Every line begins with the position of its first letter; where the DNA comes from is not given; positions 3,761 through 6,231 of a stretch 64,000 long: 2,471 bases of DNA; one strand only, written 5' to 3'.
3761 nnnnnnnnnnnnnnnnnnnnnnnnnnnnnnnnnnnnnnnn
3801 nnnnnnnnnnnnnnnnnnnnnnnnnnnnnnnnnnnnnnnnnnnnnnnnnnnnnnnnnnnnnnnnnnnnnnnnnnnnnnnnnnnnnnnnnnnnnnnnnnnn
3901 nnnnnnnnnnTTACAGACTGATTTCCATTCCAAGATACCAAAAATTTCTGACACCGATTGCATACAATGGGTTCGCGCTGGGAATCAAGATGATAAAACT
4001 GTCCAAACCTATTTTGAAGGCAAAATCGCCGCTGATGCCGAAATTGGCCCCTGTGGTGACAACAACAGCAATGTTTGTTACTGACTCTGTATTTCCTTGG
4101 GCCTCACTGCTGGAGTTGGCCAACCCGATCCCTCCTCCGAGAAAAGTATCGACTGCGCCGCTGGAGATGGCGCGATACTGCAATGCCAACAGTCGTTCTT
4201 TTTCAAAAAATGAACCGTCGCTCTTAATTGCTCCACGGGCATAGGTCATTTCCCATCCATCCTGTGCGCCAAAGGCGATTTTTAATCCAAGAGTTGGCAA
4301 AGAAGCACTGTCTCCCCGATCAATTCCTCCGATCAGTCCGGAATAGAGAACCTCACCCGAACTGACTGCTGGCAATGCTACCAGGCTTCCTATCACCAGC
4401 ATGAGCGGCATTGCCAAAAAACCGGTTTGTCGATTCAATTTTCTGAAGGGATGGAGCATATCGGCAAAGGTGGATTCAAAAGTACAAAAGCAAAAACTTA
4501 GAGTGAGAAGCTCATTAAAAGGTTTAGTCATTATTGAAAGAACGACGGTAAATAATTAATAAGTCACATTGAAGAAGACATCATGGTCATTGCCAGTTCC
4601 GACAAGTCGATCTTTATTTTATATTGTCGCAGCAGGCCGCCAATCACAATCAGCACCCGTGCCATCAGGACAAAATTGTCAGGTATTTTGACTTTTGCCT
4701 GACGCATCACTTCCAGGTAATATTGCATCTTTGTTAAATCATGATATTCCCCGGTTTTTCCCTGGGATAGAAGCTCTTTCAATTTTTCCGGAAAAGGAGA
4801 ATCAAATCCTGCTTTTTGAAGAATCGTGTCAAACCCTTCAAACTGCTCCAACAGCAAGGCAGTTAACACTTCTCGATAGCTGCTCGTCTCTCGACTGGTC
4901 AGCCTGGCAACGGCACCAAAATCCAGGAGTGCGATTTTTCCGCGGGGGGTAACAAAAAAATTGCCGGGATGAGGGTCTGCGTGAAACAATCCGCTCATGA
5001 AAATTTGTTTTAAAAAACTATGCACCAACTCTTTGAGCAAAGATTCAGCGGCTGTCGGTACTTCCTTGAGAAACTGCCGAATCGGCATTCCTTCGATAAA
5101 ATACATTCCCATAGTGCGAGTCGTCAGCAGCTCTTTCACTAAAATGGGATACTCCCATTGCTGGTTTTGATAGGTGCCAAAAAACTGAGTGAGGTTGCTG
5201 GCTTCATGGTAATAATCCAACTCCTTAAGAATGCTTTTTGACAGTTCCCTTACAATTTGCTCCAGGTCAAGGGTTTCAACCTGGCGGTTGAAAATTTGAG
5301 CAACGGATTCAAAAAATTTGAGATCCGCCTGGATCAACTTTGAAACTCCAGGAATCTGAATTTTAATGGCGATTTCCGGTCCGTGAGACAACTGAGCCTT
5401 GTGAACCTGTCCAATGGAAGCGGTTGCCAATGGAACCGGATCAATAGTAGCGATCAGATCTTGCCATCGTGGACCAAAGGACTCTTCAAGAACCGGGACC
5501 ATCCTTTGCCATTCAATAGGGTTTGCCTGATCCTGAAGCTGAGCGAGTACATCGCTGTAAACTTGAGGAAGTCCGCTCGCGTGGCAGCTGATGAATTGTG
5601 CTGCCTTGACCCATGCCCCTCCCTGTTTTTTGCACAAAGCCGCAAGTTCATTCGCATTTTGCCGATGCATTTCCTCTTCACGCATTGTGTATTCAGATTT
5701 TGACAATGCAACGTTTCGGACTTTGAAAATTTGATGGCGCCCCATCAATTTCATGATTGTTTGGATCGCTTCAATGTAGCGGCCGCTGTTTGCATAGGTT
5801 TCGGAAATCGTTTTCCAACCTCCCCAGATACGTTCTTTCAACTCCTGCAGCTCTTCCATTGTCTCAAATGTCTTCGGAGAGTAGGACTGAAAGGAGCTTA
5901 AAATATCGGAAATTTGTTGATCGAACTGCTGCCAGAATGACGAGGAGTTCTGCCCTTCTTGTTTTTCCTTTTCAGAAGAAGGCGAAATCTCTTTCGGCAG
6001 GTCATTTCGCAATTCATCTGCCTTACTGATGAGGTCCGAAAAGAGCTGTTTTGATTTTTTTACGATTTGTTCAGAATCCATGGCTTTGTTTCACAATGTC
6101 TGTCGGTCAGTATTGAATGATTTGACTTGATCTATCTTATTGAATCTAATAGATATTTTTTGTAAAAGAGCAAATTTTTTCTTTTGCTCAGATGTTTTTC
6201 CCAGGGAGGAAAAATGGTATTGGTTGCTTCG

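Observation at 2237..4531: Operon: two paralogous glycine-rich secreted beta-proteins followed by a membrane-anchored matrixin-like zinc protease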

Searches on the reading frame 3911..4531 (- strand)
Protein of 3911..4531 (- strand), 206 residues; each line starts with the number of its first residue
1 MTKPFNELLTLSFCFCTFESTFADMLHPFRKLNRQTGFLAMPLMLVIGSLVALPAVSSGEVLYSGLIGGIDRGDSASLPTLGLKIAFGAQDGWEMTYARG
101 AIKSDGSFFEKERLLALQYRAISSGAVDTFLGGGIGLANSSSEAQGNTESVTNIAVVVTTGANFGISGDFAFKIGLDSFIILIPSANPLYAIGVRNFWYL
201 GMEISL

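Call 3: search_protein_families(library=pfam, proteins=[window:3911-4531:-], max_evalue=1)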
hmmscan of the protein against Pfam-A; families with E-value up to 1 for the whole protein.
window:3911-4531:- (206 aa): 1 family
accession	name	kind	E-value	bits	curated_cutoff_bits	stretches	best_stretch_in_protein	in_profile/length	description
PF01933.23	CofD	-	0.06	13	30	1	130-170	3-40/290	2-phospho-L-lactate transferase CofD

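Call 4: search_protein_families(library=ncbifam, proteins=[window:3911-4531:-], max_evalue=1)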
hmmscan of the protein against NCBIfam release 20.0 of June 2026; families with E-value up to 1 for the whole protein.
window:3911-4531:- (206 aa): 0 families

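Call 13: find_homologous_proteins(query=window:3911-4411:-, max_evalue=0.01)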
Query window:3911-4411:- (166 aa): 8 proteins with E <= 0.01 among 110 candidates.
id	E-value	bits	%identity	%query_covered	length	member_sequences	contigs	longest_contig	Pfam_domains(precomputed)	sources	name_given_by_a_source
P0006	1.6e-98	345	100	100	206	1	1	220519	-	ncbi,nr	ncbi:MAG: hypothetical protein HQM13_10720 [SAR324 cluster bacterium]|nr:hypothetical protein [SAR32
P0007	3.2e-71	256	73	93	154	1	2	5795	-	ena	-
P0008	3.4e-62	227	64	99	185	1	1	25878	-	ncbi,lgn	-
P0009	3.5e-60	220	66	89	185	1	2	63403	-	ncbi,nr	ncbi:MAG: hypothetical protein HQM14_15225 [SAR324 cluster bacterium]|nr:hypothetical protein [SAR32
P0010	8.3e-58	213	66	89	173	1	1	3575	-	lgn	-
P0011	4.2e-56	207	59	98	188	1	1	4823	-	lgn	-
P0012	1.8e-52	195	60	98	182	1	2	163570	-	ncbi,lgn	-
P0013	3.6e-47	178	54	98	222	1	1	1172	-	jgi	-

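Call 15: find_encoding_contigs(protein=P0012, flank=8000, max_places=3)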
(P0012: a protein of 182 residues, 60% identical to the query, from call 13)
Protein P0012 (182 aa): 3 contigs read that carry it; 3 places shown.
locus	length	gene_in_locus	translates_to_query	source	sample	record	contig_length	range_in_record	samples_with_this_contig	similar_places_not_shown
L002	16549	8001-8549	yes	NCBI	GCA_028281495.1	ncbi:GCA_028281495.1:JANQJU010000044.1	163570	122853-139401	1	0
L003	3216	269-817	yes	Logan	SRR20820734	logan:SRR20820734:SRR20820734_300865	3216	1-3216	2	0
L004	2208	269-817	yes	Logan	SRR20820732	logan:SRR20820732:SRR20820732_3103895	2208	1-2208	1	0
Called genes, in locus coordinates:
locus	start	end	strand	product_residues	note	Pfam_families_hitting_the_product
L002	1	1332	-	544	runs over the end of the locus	PF00144:Beta-lactamase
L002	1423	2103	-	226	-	PF13620:CarboxypepD_reg (faint)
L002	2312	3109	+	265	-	PF04542:Sigma70_r2, PF08281:Sigma70_r4_2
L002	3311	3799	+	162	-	PF10604:Polyketide_cyc2 (weak), PF08327:AHSA1 (weak)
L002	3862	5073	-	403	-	PF03150:CCP_MauG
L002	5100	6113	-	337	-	PF20243:MbnP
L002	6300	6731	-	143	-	-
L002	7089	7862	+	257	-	PF05685:Uma2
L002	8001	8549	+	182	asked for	-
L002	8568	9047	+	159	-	-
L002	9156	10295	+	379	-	PF00413:Peptidase_M10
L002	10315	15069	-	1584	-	PF08450:SGL (faint), PF23748:Beta-prop_LRRK2 (faint), PF07494:Reg_prop (weak), PF07495:Y_Y_Y, PF00512:HisKA, PF02518:HATPase_c, PF00072:Response_reg, PF00211:Guanylate_cyc, +1 more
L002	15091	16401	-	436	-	-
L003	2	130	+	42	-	?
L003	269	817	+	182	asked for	-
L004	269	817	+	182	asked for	-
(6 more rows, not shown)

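Call 16: find_encoding_contigs(protein=P0009, flank=8000, max_places=3)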
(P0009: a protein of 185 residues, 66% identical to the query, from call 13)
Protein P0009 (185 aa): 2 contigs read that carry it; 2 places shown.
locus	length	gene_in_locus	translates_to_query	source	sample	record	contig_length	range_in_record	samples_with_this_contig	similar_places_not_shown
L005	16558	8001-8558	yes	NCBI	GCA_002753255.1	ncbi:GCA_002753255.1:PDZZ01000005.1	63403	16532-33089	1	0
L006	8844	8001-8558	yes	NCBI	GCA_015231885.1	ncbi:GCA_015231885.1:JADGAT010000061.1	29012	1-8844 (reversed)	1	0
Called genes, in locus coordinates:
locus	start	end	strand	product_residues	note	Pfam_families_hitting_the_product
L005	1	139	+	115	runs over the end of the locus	PF01740:STAS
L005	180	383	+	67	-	-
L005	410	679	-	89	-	-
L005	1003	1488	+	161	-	-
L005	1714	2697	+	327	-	PF13576:Pentapeptide_3 (faint), PF13599:Pentapeptide_4 (weak), PF25296:Decapeptide (faint), PF00805:Pentapeptide (weak), PF13599:Pentapeptide_4, PF00805:Pentapeptide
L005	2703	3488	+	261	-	PF00378:ECH_1, PF16113:ECH_2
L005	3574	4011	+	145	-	-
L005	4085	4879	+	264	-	PF02405:MlaE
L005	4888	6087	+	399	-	PF02113:Peptidase_S13, PF13354:Beta-lactamase2 (faint), PF02113:Peptidase_S13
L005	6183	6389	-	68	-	PF00313:CSD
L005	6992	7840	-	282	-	PF01040:UbiA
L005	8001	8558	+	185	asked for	-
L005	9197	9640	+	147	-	-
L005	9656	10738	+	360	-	PF00413:Peptidase_M10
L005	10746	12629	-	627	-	PF13328:HD_4, PF04607:RelA_SpoT, PF02824:TGS, PF19296:RelA_AH (weak), PF28438:RelA_RIS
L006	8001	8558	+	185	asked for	-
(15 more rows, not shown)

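Call 17: find_encoding_contigs(protein=P0008, flank=8000, max_places=3)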
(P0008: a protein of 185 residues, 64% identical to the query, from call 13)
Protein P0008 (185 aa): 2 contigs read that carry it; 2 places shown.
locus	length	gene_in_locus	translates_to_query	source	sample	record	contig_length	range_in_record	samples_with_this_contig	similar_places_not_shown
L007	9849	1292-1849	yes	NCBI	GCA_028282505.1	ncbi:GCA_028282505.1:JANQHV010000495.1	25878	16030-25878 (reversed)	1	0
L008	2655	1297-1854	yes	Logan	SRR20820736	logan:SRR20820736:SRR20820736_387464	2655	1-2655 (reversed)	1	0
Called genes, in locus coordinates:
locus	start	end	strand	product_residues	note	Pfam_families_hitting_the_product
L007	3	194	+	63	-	?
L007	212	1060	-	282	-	PF01040:UbiA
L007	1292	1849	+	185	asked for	-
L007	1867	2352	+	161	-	-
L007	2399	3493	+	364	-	PF00413:Peptidase_M10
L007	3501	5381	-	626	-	PF13328:HD_4, PF04607:RelA_SpoT, PF02824:TGS, PF19296:RelA_AH (weak), PF28438:RelA_RIS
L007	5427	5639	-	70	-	PF02416:TatA_B_E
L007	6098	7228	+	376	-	PF09949:APP1_cat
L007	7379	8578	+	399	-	-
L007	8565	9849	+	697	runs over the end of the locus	PF25199:nSTAND_NTPase5 (faint), PF13191:AAA_16, PF13401:AAA_22 (weak), PF13424:TPR_12 (faint), PF13432:TPR_16 (faint), PF08238:Sel1 (faint), PF13431:TPR_17 (faint)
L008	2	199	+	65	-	?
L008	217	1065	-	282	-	PF01040:UbiA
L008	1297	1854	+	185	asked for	-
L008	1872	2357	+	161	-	-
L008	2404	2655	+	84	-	?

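Call 23: search_solved_structures(query=A1, max_evalue=10)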
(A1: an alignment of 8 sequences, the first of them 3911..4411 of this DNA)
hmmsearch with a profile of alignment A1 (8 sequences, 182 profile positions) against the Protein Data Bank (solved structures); distinct sequences matched with E-value up to 10: 0.

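Call 32: predict_structure(alignment_id=A1)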
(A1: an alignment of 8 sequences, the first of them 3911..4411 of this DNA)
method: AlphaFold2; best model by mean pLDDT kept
length: 166 residues; sequences in the alignment: 8
mean_pLDDT: 77.2   pTM: 0.70
mean pLDDT of the five models: 77.2, 74.9, 73.3, 72.3, 63.3
residues with pLDDT >= 90: 16; 70-90: 105; 50-70: 44; < 50: 1
segments of 3 or more residues with pLDDT < 50: none
pLDDT, mean of each block of 10 residues (from residue 1): 54 69 65 69 86 89 71 88 81 89 81 87 83 86 63 73 81
secondary structure, 60 per line:
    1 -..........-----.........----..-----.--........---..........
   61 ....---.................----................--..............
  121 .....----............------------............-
elements in order: H2-11 E17-25 E40-47 E51-64 E68-84 E89-104 E107-125 E130-141 E154-165

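Call 36: fold_search(model_id=the predicted structure, library=pdb)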
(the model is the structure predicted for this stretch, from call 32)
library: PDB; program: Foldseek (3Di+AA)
matches with E <= 10: 717; with E <= 0.001: 13
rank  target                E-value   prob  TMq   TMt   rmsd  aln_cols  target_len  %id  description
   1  9fzd_A                4.2e-06  1.00  0.49  0.46   7.2       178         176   14  Structure of OmpA-long in complex with nanobody Nb39 (released 2024-07-17)
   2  9fzc_A                8.6e-06  1.00  0.50  0.48   6.6       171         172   14  Structure of OmpA-short in complex with nanobody Nb01 (released 2024-07-17)
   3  1bxw                  1.2e-05  1.00  0.56  0.55   6.3       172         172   17  OUTER MEMBRANE PROTEIN A (OMPA) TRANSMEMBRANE DOMAIN (released 1998-10-14)
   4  3qrc_A                2.7e-05  1.00  0.52  0.55   5.5       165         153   14  The crystal structure of Ail, the attachment invasion locus protein of Yersinia pestis, in complex with the heparin an (released 2011-11-23)
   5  1p4t                  4.5e-05  1.00  0.57  0.61   4.5       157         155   13  Crystal structure of Neisserial surface protein A (NspA) (released 2003-07-22)
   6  9a2m_MODEL_1_A        4.5e-05  1.00  0.53  0.30   5.8       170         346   14  Model of E. coli OmpA by in-cell photo-crosslinking MS and deep learning (released 2023-02-24)
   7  3qrc_B                6.7e-05  1.00  0.52  0.55   5.6       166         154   14  The crystal structure of Ail, the attachment invasion locus protein of Yersinia pestis, in complex with the heparin an (released 2011-11-23)
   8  3qra                  7.0e-05  1.00  0.53  0.57   5.4       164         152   13  The crystal structure of Ail, the attachment invasion locus protein of Yersinia pestis (released 2011-11-23)
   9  4rlc                  8.2e-05  1.00  0.56  0.66   4.7       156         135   13  Crystal structure of the N-terminal beta-barrel domain of Pseudomonas aeruginosa OprF (released 2015-04-22)
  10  1qj9                  1.1e-04  1.00  0.58  0.63   4.4       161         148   10  CRYSTAL STRUCTURE OF THE OUTER MEMBRANE PROTEIN OMPX FROM ESCHERICHIA COLI (released 1999-10-06)
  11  1qjp                  4.5e-04  1.00  0.53  0.62   4.5       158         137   12  HIGH RESOLUTION STRUCTURE OF THE OUTER MEMBRANE PROTEIN A (OMPA) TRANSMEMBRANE DOMAIN (released 2000-06-30)
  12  2n2l_MODEL_1_A        5.0e-04  1.00  0.50  0.52   5.9       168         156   14  NMR structure of yersinia pestis ail (attachment invasion locus) in decylphosphocholine micelles calculated wi (released 2015-07-22)
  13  1thq                  1.0e-03  1.00  0.40  0.44   7.6       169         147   12  Crystal Structure of Outer Membrane Enzyme PagP (released 2004-08-10)
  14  2f1t_A                1.2e-03  1.00  0.56  0.52   7.2       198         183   10  Outer membrane protein OmpW (released 2006-01-24)
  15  2k0l_MODEL_1_A        2.3e-03  1.00  0.47  0.39   9.6       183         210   15  NMR structure of the transmembrane domain of the Outer Membrane Protein A from Klebsiella pneumoniae in DHPC m (released 2008-12-23)
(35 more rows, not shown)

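Call 51: find_encoding_contigs(protein=P0011, flank=6000, max_places=3)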
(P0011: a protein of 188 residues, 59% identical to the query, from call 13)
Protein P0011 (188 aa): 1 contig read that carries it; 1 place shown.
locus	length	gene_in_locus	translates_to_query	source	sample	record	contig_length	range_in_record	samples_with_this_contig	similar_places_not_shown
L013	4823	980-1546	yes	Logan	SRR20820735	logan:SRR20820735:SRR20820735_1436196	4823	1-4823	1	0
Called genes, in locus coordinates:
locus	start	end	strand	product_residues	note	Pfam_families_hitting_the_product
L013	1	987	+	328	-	?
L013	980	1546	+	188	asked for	-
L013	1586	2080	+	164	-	-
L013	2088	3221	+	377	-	PF00413:Peptidase_M10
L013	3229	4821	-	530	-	?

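Call 80: search_protein_families(library=padloc, proteins=[window:3911-4459:-], max_evalue=0.01)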
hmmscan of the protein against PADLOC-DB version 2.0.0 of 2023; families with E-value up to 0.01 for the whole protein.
window:3911-4459:- (182 aa): 0 families

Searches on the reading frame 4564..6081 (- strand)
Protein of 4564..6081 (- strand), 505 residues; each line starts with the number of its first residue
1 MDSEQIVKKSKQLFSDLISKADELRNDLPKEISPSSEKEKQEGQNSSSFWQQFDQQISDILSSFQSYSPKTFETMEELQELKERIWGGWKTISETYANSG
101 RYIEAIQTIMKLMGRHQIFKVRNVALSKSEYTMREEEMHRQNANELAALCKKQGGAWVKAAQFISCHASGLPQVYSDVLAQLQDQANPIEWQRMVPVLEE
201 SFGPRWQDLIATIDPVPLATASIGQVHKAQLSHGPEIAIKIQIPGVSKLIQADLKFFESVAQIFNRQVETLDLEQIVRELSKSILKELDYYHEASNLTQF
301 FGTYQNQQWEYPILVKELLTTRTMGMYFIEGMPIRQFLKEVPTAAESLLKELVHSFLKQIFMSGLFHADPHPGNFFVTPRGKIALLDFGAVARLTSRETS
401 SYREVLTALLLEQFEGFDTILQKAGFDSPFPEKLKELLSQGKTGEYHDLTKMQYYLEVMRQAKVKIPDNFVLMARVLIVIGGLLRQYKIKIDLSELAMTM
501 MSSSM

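Call 3: search_protein_families(library=pfam, proteins=[window:4564-6081:-], max_evalue=1)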
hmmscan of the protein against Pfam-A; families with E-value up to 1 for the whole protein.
window:4564-6081:- (505 aa): 12 families
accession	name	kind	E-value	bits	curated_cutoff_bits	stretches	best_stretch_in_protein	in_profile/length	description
PF03109.22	ABC1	-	8.1e-60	202.4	22.9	1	181-413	1-236/244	ABC1 atypical kinase-like domain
PF00069.31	Pkinase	-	2.9e-05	24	31.7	1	270-399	39-153/263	Protein kinase domain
PF01636.29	APH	-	0.0029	17.8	23.2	1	361-389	166-195/239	Phosphotransferase enzyme family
PF16752.10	TBCC_N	-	0.04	14.7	27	1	18-85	3-71/115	Tubulin-specific chaperone C N-terminal domain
PF05816.16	TelA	-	0.044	13.3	30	1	26-151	51-180/332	Toxic anion resistance protein (TelA)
PF02764.19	Diphtheria_T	-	0.047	14.4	27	0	121-189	32-100/166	Diphtheria toxin, T domain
PF10234.14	Cluap1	-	0.048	13.5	25.8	1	7-80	122-193/268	Clusterin-associated protein-1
PF01163.29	RIO1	-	0.071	13.2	22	1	326-391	85-151/187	RIO domain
PF18496.6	ColG_sub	-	0.2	12.3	27.8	1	27-98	18-94/117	Collagenase G catalytic helper subdomain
PF22283.2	DUF6960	-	0.21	12.3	27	1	4-57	57-110/131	Family of unknown function (DUF6960)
PF09728.14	Taxilin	-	0.69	9.5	30.3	0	34-152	89-200/302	Myosin-like coiled-coil protein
PF13874.11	Nup54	-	0.81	10.1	30.5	0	101-136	80-115/140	Nucleoporin complex subunit 54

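Call 4: search_protein_families(library=ncbifam, proteins=[window:4564-6081:-], max_evalue=1)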
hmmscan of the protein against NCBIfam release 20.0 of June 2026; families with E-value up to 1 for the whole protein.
window:4564-6081:- (505 aa): 14 families
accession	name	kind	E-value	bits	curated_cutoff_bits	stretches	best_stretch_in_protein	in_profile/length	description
TIGR01982.1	UbiB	equivalog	2.7e-63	214.1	487.55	1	109-503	16-424/436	2-polyprenylphenol 6-hydroxylase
NF003404.0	PRK04750.1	equivalog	1.9e-46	158.8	667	1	126-400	35-320/529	ubiquinone biosynthesis regulatory protein kinase UbiB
NF050082.1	ATPase_MABP1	exception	3.3e-40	138.2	800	1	128-426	36-337/435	macrolide-binding ATPase MABP-1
NF038151.1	lanthi_synth_III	equivalog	4.9e-05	21.9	575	1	307-399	294-391/833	class III lanthionine synthetase LanKC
TIGR03724.2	arch_bud32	equivalog_domain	0.0007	19.1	125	1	308-392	54-132/193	KEOPS complex kinase/ATPase Bud32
NF007684.0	PRK10359.1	equivalog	0.001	18.8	248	1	326-390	122-180/232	lipopolysaccharide core heptose(II) kinase RfaY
NF011464.0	PRK14879.1-7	equivalog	0.0046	16.7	246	1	322-391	81-149/221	Kae1-associated kinase Bud32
NF033483.0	PknB_PASTA_kin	equivalog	0.0089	15.1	450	1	326-400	86-162/563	Stk1 family PASTA domain-containing Ser/Thr kinase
NF007174.0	PRK09605.1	equivalog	0.033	12.6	447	1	305-392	394-474/535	bifunctional N(6)-L-threonylcarbamoyladenine synthase/serine/threonine protein kinase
NF038150.1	lanthi_synth_IV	equivalog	0.044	12.1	650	1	310-396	268-350/851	class IV lanthionine synthetase LanL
NF047516.1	LA_3659_fam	equivalog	0.059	12.9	36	1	5-83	120-199/221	LA_3659 family protein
NF047514.1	SpiroCoCo_N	equivalog_domain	0.059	12.9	75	1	5-83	120-199/221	SpiroCoCo family coiled-coil protein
NF052427.1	StpK7MSMEG_1200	equivalog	0.13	10.7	900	1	325-394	85-157/601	serine/threonine protein kinase StpK7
NF043058.1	T4SS_LegC2C7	subfamily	0.27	10.2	350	1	8-109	223-324/348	LegC2/C7 family Dot/Icm T4SS effector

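Call 9: find_encoding_contigs(protein=window:4564-6081:-, flank=10000, max_places=6)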
Protein window:4564-6081:- (505 aa): no gene with exactly this product is on record in the collection.
